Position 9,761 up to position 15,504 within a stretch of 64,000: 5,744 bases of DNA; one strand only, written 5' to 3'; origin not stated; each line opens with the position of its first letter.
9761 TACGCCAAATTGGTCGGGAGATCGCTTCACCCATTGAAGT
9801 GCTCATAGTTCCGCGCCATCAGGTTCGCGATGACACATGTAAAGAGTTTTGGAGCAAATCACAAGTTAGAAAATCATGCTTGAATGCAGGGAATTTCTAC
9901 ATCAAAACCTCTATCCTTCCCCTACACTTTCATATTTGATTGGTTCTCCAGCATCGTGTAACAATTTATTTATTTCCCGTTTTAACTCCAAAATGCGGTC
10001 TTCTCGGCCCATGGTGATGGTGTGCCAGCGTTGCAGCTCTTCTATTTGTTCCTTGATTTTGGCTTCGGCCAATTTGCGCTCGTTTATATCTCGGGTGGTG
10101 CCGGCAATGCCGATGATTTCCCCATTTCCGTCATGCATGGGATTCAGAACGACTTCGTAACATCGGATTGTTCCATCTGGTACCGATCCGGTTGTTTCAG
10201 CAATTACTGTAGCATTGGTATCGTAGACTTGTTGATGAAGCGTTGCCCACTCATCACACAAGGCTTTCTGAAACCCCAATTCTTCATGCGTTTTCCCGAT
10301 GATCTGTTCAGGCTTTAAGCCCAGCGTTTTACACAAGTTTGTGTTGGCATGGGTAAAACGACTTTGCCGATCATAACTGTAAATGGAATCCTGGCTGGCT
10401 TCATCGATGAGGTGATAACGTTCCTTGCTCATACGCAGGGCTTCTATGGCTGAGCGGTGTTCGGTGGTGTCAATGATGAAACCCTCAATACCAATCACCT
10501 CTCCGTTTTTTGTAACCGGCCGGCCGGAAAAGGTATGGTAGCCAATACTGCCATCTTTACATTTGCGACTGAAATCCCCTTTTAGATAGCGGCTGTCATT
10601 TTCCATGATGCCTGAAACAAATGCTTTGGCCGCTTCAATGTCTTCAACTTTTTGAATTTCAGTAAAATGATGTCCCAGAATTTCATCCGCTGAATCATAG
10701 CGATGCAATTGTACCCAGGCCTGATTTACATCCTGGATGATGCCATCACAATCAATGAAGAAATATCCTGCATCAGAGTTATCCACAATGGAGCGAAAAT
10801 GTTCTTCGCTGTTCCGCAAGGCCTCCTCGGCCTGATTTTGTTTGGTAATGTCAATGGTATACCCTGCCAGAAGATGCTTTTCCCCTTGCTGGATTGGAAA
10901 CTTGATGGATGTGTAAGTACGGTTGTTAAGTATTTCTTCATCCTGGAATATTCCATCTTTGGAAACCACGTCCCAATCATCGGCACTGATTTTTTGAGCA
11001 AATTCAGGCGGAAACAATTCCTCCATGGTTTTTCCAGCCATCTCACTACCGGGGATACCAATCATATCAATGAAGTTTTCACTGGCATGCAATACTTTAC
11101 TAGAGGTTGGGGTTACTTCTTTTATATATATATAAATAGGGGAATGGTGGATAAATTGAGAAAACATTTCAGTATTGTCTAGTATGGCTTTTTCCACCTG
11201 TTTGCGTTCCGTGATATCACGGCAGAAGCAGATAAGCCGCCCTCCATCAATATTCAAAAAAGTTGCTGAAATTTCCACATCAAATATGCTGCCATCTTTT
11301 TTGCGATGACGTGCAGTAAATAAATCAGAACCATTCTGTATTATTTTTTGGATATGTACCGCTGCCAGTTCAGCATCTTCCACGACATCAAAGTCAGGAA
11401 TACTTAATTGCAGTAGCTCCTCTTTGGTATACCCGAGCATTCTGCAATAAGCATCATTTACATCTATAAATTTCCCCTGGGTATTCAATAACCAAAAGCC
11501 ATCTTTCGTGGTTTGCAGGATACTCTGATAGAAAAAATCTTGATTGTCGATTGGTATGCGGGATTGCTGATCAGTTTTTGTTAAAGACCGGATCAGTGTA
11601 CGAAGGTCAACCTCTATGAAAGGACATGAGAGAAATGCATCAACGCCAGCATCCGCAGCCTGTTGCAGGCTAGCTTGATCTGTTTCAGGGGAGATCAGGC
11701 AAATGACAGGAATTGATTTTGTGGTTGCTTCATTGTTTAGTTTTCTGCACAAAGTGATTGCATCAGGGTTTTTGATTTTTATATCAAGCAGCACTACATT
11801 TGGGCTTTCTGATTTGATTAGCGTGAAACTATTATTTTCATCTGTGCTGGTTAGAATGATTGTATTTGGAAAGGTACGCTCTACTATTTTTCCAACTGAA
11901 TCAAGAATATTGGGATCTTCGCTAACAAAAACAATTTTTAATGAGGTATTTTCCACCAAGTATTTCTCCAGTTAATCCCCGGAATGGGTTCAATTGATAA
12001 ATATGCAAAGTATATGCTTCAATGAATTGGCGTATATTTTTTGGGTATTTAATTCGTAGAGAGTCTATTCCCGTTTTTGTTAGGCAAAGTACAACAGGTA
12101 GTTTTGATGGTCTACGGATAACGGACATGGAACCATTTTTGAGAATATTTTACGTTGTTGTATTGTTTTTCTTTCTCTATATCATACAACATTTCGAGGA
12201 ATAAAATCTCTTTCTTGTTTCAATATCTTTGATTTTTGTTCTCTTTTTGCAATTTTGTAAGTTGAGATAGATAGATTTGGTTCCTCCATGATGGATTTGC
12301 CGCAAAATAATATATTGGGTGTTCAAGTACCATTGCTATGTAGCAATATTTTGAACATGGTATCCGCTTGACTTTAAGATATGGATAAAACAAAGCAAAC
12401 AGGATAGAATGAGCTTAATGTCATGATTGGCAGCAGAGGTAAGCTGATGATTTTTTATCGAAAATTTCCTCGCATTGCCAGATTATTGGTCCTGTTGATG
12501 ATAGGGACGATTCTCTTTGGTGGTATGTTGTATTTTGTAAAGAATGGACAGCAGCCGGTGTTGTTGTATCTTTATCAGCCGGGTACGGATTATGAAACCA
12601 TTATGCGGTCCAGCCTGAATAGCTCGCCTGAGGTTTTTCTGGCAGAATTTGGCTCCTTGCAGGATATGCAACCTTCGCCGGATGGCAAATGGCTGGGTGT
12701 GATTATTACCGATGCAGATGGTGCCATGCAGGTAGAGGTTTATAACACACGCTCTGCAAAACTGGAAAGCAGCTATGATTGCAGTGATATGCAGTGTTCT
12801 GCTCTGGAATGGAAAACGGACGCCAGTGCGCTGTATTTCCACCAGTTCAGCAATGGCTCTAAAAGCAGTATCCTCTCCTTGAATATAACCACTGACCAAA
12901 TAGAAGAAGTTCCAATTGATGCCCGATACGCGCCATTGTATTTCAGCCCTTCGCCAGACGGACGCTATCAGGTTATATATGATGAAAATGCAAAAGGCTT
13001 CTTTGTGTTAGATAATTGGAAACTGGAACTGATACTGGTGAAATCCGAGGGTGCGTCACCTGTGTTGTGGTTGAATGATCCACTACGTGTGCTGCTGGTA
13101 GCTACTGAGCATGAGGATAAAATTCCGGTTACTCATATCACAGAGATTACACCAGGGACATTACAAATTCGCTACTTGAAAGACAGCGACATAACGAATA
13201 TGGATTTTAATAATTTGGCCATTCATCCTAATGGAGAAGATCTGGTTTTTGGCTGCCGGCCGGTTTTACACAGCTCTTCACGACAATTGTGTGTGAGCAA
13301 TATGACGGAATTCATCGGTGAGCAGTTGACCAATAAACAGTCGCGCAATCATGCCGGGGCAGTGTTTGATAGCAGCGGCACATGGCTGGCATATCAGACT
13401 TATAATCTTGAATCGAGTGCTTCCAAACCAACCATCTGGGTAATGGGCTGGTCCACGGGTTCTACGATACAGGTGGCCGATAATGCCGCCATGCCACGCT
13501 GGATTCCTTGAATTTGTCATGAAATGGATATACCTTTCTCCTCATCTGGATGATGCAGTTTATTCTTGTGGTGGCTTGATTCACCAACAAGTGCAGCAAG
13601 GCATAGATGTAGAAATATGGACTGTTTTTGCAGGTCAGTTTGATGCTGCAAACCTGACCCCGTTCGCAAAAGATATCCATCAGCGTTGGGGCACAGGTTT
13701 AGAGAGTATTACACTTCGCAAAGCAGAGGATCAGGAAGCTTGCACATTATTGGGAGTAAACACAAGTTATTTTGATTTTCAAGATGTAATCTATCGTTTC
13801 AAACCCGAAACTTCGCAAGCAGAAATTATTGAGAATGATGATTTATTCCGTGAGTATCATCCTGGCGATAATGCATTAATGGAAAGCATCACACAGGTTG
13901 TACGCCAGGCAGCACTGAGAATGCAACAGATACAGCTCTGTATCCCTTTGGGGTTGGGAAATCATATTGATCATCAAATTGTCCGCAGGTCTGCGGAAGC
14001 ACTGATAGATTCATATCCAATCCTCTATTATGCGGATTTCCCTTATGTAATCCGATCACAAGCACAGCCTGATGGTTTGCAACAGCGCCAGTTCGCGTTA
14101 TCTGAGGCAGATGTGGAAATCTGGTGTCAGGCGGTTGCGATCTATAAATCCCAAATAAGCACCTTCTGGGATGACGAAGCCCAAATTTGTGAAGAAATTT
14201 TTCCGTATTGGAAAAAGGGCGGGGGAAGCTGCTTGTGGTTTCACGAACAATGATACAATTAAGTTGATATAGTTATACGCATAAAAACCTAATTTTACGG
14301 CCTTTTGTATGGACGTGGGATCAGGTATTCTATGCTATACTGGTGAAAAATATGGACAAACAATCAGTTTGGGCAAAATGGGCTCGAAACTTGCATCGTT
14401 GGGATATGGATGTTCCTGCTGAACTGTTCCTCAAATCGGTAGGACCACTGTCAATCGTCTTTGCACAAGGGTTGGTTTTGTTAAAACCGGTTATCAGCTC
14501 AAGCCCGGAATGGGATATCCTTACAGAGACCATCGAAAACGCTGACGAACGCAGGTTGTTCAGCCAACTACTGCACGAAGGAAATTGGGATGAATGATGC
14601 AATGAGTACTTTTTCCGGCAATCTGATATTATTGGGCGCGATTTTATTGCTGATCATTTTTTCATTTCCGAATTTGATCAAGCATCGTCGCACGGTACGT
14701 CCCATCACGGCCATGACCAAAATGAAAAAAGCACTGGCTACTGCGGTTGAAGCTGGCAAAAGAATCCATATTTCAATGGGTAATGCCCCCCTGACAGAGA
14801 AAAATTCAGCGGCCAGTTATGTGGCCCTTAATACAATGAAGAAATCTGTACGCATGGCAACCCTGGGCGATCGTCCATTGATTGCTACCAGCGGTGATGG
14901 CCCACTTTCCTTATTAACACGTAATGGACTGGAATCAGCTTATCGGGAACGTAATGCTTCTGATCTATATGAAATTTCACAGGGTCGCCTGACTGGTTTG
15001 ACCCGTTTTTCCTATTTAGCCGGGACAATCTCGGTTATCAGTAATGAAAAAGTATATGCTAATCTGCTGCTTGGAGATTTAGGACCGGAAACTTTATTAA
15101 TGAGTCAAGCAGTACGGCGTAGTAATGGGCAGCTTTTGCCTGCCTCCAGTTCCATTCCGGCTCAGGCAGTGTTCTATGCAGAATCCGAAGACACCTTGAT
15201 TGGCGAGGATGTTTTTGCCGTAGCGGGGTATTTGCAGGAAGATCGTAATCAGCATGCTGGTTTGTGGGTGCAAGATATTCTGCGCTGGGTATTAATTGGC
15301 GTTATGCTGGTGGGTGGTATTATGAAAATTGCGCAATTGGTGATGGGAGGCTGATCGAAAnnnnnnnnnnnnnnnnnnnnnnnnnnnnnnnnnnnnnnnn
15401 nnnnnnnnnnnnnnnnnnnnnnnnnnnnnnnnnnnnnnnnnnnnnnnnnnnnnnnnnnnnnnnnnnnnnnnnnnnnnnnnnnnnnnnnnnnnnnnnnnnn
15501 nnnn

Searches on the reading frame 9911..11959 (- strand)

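Call 5: search_protein_families(library=pfam, proteins=[window:9911-11959:-], max_evalue=0.01)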
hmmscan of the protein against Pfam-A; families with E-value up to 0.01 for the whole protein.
window:9911-11959:- (682 aa): 9 families
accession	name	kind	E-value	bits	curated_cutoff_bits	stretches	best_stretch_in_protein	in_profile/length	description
PF08448.16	PAS_4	-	9e-44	148.6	23.1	4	520-629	2-109/110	PAS fold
PF13426.13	PAS_9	-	4.8e-40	136.4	27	4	153-251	2-103/103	PAS domain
PF00989.32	PAS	-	2.2e-37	128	22.6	3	143-249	2-113/113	PAS fold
PF13188.13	PAS_8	-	2.5e-24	84.7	21.8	2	143-193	2-53/65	PAS domain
PF08447.18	PAS_3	-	3e-22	79.1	25.6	2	165-243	2-83/89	PAS fold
PF00072.30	Response_reg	-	6.3e-09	36.4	30.2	1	10-123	2-110/111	Response regulator receiver domain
PF08446.17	PAS_2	-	3.6e-05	24.9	21.4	0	283-324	22-63/107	PAS fold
PF12860.13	PAS_7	-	0.00073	20.1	27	0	150-256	3-114/115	PAS fold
PF14598.12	PAS_11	-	0.00082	19.8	25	0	159-211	9-61/109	PAS domain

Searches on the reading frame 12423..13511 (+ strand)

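Call 5: search_protein_families(library=pfam, proteins=[window:12423-13511:+], max_evalue=0.01)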
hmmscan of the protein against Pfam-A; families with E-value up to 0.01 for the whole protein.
window:12423-13511:+ (362 aa): 0 families

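Call 10: search_protein_families(library=ncbifam, proteins=[window:12423-13511:+], max_evalue=0.1)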
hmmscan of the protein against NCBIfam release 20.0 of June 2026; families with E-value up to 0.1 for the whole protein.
window:12423-13511:+ (362 aa): 0 families

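Call 55: search_protein_families(library=pfam, proteins=[window:12423-13508:+], max_evalue=5)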
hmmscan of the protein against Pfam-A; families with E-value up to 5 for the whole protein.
window:12423-13508:+ (362 aa): 1 family
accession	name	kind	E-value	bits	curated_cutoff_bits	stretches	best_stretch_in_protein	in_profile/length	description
PF07676.18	PD40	-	0.31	11.5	20.9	0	301-339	3-37/38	WD40-like Beta Propeller Repeat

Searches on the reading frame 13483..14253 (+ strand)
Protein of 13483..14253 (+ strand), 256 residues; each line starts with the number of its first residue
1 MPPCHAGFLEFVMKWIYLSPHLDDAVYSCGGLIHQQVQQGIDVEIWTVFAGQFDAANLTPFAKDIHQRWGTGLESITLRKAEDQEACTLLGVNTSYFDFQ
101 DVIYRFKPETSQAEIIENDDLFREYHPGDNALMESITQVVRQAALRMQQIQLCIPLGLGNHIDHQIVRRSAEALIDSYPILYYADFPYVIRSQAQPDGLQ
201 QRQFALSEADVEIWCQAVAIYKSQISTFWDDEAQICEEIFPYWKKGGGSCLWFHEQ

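Call 5: search_protein_families(library=pfam, proteins=[window:13483-14253:+], max_evalue=0.01)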
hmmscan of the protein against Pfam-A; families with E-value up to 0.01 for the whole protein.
window:13483-14253:+ (256 aa): 1 family
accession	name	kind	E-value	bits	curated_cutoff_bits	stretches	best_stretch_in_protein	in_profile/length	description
PF02585.22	PIG-L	-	1.1e-14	55.4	28.2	1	18-173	3-127/129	GlcNAc-PI de-N-acetylase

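Call 10: search_protein_families(library=ncbifam, proteins=[window:13483-14253:+], max_evalue=0.1)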
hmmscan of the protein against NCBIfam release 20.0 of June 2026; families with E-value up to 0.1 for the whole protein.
window:13483-14253:+ (256 aa): 4 families
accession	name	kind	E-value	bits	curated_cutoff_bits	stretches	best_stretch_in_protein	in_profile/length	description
NF002557.0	PRK02122.1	subfamily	0.00022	19.5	384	1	14-46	372-404/653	glucosamine-6-phosphate deaminase-like protein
TIGR04001.1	thiol_BshB1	equivalog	0.0026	17.5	182.5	1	18-52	7-41/226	bacillithiol biosynthesis deacetylase BshB1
TIGR04000.1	thiol_BshB2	equivalog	0.0029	17.3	195.25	1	18-117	6-99/217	bacillithiol biosynthesis deacetylase BshB2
TIGR04103.1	rSAM_nif11_3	equivalog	0.057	12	725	1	135-181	160-204/412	nif11-class peptide radical SAM maturase 3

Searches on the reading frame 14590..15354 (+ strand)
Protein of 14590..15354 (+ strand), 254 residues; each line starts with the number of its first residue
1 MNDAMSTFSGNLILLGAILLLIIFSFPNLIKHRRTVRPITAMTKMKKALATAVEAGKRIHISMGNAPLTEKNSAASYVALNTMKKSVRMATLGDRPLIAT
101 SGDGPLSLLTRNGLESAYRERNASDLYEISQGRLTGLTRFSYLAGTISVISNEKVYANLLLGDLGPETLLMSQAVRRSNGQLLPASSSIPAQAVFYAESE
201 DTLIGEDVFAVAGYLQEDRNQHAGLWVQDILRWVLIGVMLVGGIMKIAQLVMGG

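Call 5: search_protein_families(library=pfam, proteins=[window:14590-15354:+], max_evalue=0.01)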
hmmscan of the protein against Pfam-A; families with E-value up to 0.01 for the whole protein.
window:14590-15354:+ (254 aa): 1 family
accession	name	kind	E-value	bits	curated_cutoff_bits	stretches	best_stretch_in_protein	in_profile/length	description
PF20539.3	DUF6754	-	1.7e-22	80.3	27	1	21-249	22-249/257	Domain of unknown function (DUF6754)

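Call 10: search_protein_families(library=ncbifam, proteins=[window:14590-15354:+], max_evalue=0.1)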
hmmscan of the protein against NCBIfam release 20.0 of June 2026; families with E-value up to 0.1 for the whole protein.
window:14590-15354:+ (254 aa): 0 families

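Call 31: search_solved_structures(query=A3, max_evalue=10)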
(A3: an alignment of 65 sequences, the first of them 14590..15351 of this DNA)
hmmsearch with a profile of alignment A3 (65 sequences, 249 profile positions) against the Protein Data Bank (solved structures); distinct sequences matched with E-value up to 10: 3.
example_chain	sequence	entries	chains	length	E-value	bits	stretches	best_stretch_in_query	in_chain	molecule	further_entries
4d4e_A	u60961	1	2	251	0.34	13.1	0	145-189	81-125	ARMADILLO REPEAT PROTEIN ARM00016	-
5mfb_A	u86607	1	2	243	0.34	13.1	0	143-189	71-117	YIII(Dq)4CqI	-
4dov_A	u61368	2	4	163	2.5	10.2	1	39-68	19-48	Origin recognition complex subunit 1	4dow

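Call 84: predict_structure(protein=window:14590-15351:+)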
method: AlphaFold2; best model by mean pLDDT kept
length: 254 residues; sequences in the alignment: 1
mean_pLDDT: 41.9   pTM: 0.30
mean pLDDT of the five models: 41.9, 39.7, 39.6, 38.7, 38.3
residues with pLDDT >= 90: 0; 70-90: 42; 50-70: 19; < 50: 193
segments of 3 or more residues with pLDDT < 50: 31-223
pLDDT, mean of each block of 10 residues (from residue 1): 68 80 65 41 43 41 32 28 29 30 28 33 28 25 27 28 27 32 32 31 31 36 60 80 81 70
secondary structure, 60 per line:
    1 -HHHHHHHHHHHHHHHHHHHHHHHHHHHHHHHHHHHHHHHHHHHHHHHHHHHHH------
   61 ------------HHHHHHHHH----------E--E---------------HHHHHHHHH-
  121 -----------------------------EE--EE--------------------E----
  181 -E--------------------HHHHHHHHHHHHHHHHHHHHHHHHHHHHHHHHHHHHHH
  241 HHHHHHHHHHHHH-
elements in order: H2-54 H73-81 H111-119 H203-253
